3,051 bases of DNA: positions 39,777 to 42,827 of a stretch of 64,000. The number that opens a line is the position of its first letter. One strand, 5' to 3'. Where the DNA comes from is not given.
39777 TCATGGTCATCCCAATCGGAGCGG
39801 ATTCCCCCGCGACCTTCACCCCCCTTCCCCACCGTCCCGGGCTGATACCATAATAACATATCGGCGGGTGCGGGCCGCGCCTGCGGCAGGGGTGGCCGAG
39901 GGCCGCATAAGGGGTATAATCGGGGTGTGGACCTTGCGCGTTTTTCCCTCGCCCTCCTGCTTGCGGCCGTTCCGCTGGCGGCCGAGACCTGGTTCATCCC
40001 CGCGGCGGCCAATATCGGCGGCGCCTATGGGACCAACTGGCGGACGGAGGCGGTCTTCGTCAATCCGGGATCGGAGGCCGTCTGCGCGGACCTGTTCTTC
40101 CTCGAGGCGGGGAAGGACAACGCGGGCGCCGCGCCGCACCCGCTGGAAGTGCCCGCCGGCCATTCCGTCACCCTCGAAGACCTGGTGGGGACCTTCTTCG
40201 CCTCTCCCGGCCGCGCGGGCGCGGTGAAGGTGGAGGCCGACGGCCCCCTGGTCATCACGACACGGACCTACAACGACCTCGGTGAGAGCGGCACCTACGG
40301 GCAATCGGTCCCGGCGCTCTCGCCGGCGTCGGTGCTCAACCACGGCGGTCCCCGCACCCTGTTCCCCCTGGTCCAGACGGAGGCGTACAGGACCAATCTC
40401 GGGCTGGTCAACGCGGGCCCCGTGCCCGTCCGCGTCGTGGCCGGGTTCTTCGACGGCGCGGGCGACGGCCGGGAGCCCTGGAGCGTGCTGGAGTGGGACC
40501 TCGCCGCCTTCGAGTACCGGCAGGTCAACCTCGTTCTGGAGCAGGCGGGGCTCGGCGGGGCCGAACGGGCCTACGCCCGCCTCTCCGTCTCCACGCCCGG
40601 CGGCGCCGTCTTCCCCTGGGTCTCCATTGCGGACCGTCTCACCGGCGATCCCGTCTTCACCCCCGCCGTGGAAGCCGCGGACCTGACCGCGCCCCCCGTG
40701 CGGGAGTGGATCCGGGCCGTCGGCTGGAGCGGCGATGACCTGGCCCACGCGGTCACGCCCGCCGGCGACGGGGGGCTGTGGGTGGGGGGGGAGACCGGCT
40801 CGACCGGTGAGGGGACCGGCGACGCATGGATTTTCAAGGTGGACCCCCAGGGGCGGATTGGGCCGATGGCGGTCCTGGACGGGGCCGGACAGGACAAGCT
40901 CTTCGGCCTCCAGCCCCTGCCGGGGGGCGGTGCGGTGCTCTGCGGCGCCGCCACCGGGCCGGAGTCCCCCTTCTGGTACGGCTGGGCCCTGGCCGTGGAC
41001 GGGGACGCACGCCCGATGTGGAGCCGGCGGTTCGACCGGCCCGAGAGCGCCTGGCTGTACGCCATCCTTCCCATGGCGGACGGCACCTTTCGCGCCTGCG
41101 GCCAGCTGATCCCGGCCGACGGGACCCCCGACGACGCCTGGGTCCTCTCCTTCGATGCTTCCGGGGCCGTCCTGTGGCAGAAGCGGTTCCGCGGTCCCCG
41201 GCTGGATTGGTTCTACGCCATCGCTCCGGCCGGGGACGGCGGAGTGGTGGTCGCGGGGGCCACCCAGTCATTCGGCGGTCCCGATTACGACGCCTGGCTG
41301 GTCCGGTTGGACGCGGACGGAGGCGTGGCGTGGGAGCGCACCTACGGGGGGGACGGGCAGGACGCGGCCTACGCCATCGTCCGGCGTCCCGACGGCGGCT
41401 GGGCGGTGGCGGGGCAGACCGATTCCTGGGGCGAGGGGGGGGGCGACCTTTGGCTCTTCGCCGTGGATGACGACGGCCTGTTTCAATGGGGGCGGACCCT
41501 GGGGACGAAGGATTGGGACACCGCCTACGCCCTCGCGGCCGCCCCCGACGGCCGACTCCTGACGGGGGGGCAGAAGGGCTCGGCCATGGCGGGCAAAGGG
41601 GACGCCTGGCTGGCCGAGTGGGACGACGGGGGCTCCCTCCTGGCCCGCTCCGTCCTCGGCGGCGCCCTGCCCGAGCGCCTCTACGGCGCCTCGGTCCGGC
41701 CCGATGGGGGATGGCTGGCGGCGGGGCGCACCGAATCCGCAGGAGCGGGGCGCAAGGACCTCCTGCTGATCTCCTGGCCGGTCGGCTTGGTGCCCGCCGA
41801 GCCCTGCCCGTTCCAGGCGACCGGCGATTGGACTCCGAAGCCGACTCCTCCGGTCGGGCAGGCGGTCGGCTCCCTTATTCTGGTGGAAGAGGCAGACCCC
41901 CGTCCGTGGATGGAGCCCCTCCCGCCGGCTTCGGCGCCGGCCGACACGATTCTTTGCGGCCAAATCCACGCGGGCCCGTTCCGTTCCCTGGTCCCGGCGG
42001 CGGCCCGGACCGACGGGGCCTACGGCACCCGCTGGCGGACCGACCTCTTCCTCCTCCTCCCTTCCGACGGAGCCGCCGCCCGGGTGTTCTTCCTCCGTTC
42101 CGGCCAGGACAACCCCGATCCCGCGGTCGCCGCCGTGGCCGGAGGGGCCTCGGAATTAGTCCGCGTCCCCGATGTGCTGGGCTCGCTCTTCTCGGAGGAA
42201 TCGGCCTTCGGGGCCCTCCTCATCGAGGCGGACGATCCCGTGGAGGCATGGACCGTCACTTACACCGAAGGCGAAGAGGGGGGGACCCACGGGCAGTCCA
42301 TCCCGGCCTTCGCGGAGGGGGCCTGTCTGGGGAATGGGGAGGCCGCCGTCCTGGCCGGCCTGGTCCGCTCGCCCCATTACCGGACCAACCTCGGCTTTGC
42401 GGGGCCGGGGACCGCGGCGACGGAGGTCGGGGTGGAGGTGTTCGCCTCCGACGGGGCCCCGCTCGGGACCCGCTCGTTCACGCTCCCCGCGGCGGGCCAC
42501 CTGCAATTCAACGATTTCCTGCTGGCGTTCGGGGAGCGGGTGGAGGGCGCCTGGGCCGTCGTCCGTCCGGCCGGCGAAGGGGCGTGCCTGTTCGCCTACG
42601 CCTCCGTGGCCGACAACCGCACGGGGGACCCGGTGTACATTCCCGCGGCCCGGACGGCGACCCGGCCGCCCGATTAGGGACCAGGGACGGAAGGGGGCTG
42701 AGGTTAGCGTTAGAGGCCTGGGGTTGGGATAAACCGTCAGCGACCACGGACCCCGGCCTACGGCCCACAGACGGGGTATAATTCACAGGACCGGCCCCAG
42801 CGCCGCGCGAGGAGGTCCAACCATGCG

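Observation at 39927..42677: Recurring uncharacterised ~230-aa extracellular domain: three copies in two secreted proteins (this gene and 4016..4798)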

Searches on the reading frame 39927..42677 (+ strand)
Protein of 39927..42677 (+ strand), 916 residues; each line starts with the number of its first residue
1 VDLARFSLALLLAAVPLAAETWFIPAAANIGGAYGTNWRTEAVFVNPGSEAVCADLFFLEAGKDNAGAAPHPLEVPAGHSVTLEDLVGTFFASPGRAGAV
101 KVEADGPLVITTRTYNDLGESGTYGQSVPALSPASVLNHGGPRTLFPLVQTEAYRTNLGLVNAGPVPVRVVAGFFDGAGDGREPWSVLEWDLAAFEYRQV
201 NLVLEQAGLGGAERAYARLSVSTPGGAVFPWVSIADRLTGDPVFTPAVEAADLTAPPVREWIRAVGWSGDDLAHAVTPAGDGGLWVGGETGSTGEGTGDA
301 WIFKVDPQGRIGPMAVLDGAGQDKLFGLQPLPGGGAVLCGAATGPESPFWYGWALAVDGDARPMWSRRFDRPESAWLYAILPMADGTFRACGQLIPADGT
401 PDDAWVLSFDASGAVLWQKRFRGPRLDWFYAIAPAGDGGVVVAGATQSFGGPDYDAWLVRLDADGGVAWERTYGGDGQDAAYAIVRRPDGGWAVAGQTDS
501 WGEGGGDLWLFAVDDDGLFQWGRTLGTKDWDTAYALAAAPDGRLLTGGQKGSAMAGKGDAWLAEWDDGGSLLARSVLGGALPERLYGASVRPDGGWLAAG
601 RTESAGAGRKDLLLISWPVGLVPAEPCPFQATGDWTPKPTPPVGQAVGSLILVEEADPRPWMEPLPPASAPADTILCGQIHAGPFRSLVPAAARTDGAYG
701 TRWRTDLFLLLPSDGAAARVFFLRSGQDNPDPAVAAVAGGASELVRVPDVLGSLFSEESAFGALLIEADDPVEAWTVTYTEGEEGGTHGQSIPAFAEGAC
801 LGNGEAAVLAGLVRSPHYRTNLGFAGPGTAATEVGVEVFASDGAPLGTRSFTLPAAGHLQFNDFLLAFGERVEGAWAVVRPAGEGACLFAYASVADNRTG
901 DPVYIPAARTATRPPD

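Call 3: search_protein_families(library=pfam, proteins=[window:39927-42677:+], max_evalue=1)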
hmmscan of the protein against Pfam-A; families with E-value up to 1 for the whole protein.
window:39927-42677:+ (916 aa): 0 families

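Call 4: search_protein_families(library=ncbifam, proteins=[window:39927-42677:+], max_evalue=1)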
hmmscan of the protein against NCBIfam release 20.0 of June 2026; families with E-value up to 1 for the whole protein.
window:39927-42677:+ (916 aa): 1 family
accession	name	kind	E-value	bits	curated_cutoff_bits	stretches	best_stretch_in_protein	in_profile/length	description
TIGR02608.1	delta_60_rpt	domain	1.6e-08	34.2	76.5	1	428-465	2-38/55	delta-60 repeat domain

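Call 18: find_encoding_contigs(protein=window:39927-42677:+, flank=10000, max_places=4)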
Protein window:39927-42677:+ (916 aa): no gene with exactly this product is on record in the collection.

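Call 28: find_homologous_proteins(query=window:39927-42677:+, max_evalue=0.00001)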
Query window:39927-42677:+ (916 aa): 70 proteins with E <= 0.00001 among 8000 candidates.
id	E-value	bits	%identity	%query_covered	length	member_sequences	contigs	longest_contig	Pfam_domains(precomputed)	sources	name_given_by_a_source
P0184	0.0e+0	1488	99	72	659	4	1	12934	-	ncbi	-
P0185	0.0e+0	1117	58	97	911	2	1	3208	-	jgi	jgi:hypothetical protein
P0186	0.0e+0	1016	53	99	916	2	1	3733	-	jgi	jgi:hypothetical protein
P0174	1.8e-197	677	43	99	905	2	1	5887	-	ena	-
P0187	7.0e-193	661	43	99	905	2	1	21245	-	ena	-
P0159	2.2e-184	633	43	99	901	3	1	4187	-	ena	-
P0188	1.2e-166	575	41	97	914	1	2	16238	-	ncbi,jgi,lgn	jgi:hypothetical protein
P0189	2.7e-162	560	32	46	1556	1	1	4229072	PF13004.14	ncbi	-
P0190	2.6e-123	431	32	40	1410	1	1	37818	PF00246.30,PF07705.18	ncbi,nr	ncbi:hypothetical protein MUP01_04930 [Candidatus Bathyarchaeota archaeon]|nr:hypothetical protein [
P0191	1.1e-100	356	33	39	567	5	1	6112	PF26094.1,PF13715.13,PF17164.11,PF13620.13,PF22904.4,PF17210.10,PF24005.2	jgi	jgi:uncharacterized delta-60 repeat protein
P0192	6.9e-77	278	30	39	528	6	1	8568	-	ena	-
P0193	6.0e-75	271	35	42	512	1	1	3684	-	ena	-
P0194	3.2e-69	252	40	25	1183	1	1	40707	PF02369.23,PF09826.16,PF08309.18,PF09134.17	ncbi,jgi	-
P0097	2.3e-66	243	37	25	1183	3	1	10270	PF02369.23,PF09826.16,PF08309.18,PF09134.17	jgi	-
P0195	4.7e-64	235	38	27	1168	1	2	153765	PF00801.27,PF09826.16,PF08309.18,PF18911.7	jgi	-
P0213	4.0e-48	182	32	23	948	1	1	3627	PF18986.6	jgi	-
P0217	1.4e-45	174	33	23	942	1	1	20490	PF18986.6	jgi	jgi:hypothetical protein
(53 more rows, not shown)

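Call 35: search_protein_families(library=pfam, proteins=[P0213, P0217], max_evalue=0.1)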
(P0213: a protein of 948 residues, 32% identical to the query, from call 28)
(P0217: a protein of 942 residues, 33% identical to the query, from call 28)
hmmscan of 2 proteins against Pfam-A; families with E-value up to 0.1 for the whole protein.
P0213 (948 aa): 1 family
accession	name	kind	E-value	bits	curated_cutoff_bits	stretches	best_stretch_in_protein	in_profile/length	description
PF18986.5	DUF5719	-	5.3e-06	26.2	26.2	1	343-418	59-132/319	Family of unknown function (DUF5719)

P0217 (942 aa): 1 family
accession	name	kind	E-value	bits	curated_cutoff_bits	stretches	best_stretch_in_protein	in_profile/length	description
PF18986.5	DUF5719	-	2.7e-06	27.2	26.2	1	339-412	61-132/319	Family of unknown function (DUF5719)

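Call 57: find_encoding_contigs(protein=P0187, flank=8000, max_places=2)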
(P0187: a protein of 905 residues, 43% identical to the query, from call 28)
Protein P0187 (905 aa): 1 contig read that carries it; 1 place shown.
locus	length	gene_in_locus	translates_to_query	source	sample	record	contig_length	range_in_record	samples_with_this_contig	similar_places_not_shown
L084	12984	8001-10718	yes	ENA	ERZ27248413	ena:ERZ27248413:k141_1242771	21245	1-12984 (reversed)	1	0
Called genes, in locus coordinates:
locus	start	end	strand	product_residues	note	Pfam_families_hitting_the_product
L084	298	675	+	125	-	PF01042:Ribonuc_L-PSP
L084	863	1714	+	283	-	PF02498:Bro-N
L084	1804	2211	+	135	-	PF02082:Rrf2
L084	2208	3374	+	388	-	PF00266:Aminotran_5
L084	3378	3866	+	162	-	PF01592:NifU_N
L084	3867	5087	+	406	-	PF00266:Aminotran_5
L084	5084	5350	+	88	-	-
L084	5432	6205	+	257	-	PF01138:RNase_PH, PF03725:RNase_PH_C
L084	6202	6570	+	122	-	-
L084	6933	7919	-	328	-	PF00762:Ferrochelatase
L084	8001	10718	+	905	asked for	-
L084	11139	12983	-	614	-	?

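Call 58: find_encoding_contigs(protein=P0188, flank=8000, max_places=2)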
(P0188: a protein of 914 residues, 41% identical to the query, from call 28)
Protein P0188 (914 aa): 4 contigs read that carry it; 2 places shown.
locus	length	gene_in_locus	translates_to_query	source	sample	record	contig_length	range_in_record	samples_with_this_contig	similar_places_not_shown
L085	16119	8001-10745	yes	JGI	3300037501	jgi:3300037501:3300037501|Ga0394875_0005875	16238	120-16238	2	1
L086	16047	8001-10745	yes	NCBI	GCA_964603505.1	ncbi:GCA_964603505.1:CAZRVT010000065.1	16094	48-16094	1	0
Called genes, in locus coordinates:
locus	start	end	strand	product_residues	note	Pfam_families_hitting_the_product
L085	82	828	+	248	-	PF25023:TEN_YD-shell (faint), PF05593:RHS_repeat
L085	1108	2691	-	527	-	PF01855:POR_N, PF02775:TPP_enzyme_C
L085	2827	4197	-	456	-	PF01053:Cys_Met_Meta_PP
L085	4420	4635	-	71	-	-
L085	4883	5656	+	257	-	PF01138:RNase_PH, PF03725:RNase_PH_C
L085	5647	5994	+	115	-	-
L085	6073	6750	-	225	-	PF00756:Esterase (faint), PF12146:Hydrolase_4 (weak)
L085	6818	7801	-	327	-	PF00762:Ferrochelatase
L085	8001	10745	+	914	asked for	-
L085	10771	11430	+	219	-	PF03006:HlyIII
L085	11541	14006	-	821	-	-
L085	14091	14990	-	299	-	-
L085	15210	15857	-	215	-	-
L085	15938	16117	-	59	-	?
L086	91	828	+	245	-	PF25023:TEN_YD-shell (faint), PF05593:RHS_repeat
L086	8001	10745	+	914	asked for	-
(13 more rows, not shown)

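Call 62: predict_structure(alignment_id=A5)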
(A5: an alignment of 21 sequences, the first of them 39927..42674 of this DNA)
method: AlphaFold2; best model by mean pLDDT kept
length: 916 residues; sequences in the alignment: 21
mean_pLDDT: 90.1   pTM: 0.85
mean pLDDT of the five models: 90.1, 89.2, 89.1, 88.6, 87.8
residues with pLDDT >= 90: 632; 70-90: 236; 50-70: 36; < 50: 12
segments of 3 or more residues with pLDDT < 50: 13-16, 553-555, 912-916
pLDDT, mean of each block of 10 residues (from residue 1): 65 60 94 85 95 98 97 97 96 97 95 81 73 84 89 92 95 91 91 97 95 93 89 85 73 79 94 93 91 78 90 83 94 88 87 90 89 95 95 95 97 93 96 97 94 94 97 95 97 97 89 98 88 95 94 63 96 92 95 92 94 92 89 91 94 89 79 92 90 87 93 85 95 94 93 96 95 90 72 90 94 92 94 97 97 95 95 95 92 86 87 42
secondary structure, 60 per line:
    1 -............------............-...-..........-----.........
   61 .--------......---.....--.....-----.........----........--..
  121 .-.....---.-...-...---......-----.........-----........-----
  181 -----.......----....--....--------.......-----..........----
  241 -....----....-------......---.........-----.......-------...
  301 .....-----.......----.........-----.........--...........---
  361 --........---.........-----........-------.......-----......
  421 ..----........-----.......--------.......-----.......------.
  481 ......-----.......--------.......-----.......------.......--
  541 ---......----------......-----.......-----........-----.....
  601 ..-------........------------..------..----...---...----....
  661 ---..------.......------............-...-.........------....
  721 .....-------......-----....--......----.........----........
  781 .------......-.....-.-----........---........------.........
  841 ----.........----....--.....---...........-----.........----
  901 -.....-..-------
elements in order (helices of 4 or more, strands of 3 or more residues): H2-13 E20-31 E37-46 E52-61 E70-75 E79-83 H86-90 E96-104 E109-116 E123-127 E137-139 E143-148 E154-162 E168-175 E186-192 E197-200 H203-206 E215-221 E227-236 E242-245 H250-253 E261-266 E270-278 E284-290 E298-305 E311-317 E322-330 E336-344 E347-357 E363-370 E374-382 E388-395 E403-409 E415-422 E427-434 E440-446 E455-461 E467-473 E480-486 E492-498 E507-513 E519-525 E532-538 E544-549 E560-565 E571-577 E583-590 E596-602 E610-617 E644-646 E650-652 E657-660 E672-678 E685-696 E702-710 E717-725 E733-738 E744-747 H750-755 E760-768 E773-781 E788-793 E807-814 E818-825 E832-840 E845-853 E858-861 H864-868 E872-882 E888-896 E902-906

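Call 64: fold_search(model_id=the predicted structure, library=pdb)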
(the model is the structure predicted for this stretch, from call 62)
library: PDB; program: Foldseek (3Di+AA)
matches with E <= 10: 725; with E <= 0.001: 33
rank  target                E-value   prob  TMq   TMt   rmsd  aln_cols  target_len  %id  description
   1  7fh7                  1.9e-21  1.00  0.36  0.50  16.9       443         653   21  Friedel-Crafts alkylation enzyme CylK mutant Y37F (released 2022-02-16)
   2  7fh6                  2.8e-21  1.00  0.36  0.50  16.6       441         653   22  Friedel-Crafts alkylation enzyme CylK (released 2022-02-16)
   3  7fh8                  3.5e-21  1.00  0.36  0.50  17.4       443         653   22  Friedel-Crafts alkylation enzyme CylK mutant H391A (released 2022-02-16)
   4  7roo                  4.0e-21  1.00  0.36  0.50  16.6       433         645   22  Crystal structure of Friedel-Crafts alkylating enzyme CylK from Cylindospermum licheniforme with bromide (released 2022-03-23)
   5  7ron                  2.0e-20  1.00  0.36  0.51  16.6       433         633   22  Crystal structure of the Friedel-Crafts alkylating enzyme CylK from Cylindospermum licheniforme (released 2022-03-23)
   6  4zn4_A                1.9e-06  1.00  0.24  0.48   7.1       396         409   15  Crystal structure of Sqt1 from Chaetomium thermophilum solved by MR (released 2015-07-01)
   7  7nyq_B                3.8e-06  1.00  0.22  0.62   5.5       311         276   14  Crystal structure of the Mei-P26 NHL domain (released 2022-05-04)
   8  7nyq_A                4.6e-06  1.00  0.22  0.64   5.3       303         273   12  Crystal structure of the Mei-P26 NHL domain (released 2022-05-04)
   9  3azp_A                3.6e-05  1.00  0.25  0.33   6.9       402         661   16  Crystal structure of puromycin hydrolase S511A mutant (released 2011-07-27)
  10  9ejp                  5.8e-05  1.00  0.26  0.62   6.7       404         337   11  Crystal structure of WDR91 in complex with XS838489 (released 2025-02-26)
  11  9u61_E                5.8e-05  0.16  0.08  0.06  33.8      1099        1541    9  CP/MBL pathways C3 convertase C4b2a and C3 complex (released 2026-01-14)
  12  8bbe_E                6.7e-05  1.00  0.25  0.21   6.3       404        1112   10  Structure of the IFT-A complex; IFT-A2 module (released 2022-12-21)
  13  9dtb                  1.1e-04  1.00  0.27  0.66   6.4       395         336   11  Crystal structure of the WDR domain of WDR91 in complex with DR3460 (released 2024-10-16)
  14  9m58_B                1.1e-04  1.00  0.20  0.43  20.4       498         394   12  Cu/Zn-superoxide dismutase from Deinococcus radiodurans (Calcium-free) (released 2025-09-24)
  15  4e0s_A                1.3e-04  0.20  0.08  0.07  30.2      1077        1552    8  Crystal Structure of C5b-6 (released 2012-04-18)
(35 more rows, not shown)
